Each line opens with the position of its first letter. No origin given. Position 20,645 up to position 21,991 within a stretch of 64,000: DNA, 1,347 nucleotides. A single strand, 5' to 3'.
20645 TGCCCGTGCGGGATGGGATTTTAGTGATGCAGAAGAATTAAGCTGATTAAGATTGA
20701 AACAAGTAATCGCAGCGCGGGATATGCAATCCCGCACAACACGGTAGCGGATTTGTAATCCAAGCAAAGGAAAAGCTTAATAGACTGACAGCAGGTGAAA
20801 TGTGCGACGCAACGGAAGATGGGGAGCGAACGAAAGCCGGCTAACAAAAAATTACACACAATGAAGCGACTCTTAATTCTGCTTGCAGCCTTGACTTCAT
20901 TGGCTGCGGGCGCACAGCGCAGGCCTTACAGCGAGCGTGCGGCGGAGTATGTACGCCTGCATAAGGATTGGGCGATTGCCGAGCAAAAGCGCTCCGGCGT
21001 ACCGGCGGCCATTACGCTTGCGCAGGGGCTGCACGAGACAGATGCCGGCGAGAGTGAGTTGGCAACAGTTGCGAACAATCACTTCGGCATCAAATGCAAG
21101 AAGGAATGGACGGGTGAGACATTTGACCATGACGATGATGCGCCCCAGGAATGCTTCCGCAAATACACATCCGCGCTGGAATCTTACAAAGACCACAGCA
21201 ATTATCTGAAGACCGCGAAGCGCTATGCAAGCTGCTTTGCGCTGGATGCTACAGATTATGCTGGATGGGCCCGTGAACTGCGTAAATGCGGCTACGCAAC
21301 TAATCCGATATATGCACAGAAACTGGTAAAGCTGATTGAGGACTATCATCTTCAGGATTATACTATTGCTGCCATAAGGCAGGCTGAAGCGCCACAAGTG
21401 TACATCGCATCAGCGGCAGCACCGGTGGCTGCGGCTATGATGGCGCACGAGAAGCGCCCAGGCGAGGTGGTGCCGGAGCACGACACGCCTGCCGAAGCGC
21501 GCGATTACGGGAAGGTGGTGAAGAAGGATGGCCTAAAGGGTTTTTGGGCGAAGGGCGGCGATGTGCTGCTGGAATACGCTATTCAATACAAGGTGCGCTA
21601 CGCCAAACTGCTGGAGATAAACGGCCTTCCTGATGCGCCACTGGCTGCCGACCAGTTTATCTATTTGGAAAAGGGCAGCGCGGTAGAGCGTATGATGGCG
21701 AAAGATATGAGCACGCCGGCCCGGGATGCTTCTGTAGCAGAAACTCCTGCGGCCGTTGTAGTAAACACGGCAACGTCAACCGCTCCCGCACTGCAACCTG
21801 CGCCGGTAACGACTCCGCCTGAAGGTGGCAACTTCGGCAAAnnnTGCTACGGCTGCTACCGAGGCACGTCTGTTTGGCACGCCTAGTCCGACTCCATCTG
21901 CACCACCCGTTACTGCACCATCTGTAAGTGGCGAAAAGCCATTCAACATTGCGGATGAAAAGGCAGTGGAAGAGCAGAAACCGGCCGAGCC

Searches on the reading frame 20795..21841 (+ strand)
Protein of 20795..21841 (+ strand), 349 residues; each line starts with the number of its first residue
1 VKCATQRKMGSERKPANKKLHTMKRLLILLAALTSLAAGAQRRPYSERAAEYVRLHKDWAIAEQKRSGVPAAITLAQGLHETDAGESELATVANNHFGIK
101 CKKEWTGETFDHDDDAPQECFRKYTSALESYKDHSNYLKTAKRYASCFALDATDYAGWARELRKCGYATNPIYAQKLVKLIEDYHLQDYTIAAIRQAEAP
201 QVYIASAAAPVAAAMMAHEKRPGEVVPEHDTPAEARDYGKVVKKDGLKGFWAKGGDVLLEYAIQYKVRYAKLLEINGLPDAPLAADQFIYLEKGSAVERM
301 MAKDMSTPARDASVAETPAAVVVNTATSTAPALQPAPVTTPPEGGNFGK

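Call 67: search_protein_families(library=ncbifam, proteins=[window:20795-21841:+], max_evalue=0.00001)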
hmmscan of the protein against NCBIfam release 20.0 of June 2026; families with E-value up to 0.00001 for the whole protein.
window:20795-21841:+ (349 aa): 9 families
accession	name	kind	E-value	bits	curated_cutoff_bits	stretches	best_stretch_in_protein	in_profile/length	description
NF038016.1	sporang_Gsm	equivalog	6e-29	101.4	240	1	46-189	161-315/316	sporangiospore maturation cell wall hydrolase GsmA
TIGR02541.1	flagell_FlgJ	equivalog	1.3e-19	71.2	193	1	12-183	112-292/294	flagellar assembly peptidoglycan hydrolase FlgJ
NF009354.0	PRK12709.1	equivalog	1.1e-14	54.6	456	1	46-182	173-320/323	flagellar rod assembly protein/muramidase FlgJ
NF009357.0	PRK12712.1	equivalog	1.9e-12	47.3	606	1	58-182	206-340/344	flagellar rod assembly protein/muramidase FlgJ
NF009358.0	PRK12713.1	equivalog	3.8e-12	46.3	595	1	60-182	192-324/339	flagellar rod assembly protein/muramidase FlgJ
NF006360.0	PRK08581.1-2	equivalog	8.7e-11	40.9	605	1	69-189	430-562/709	amidase domain-containing protein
NF006359.0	PRK08581.1-1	equivalog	1.6e-09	37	798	1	68-189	339-471/619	amidase domain-containing protein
NF004974.0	PRK06347.1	equivalog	3.2e-07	29.8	701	1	71-315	172-395/592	1,4-beta-N-acetylmuramoylhydrolase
NF009355.0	PRK12710.1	equivalog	3.8e-07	29.6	358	1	119-188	212-277/291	flagellar rod assembly protein/muramidase FlgJ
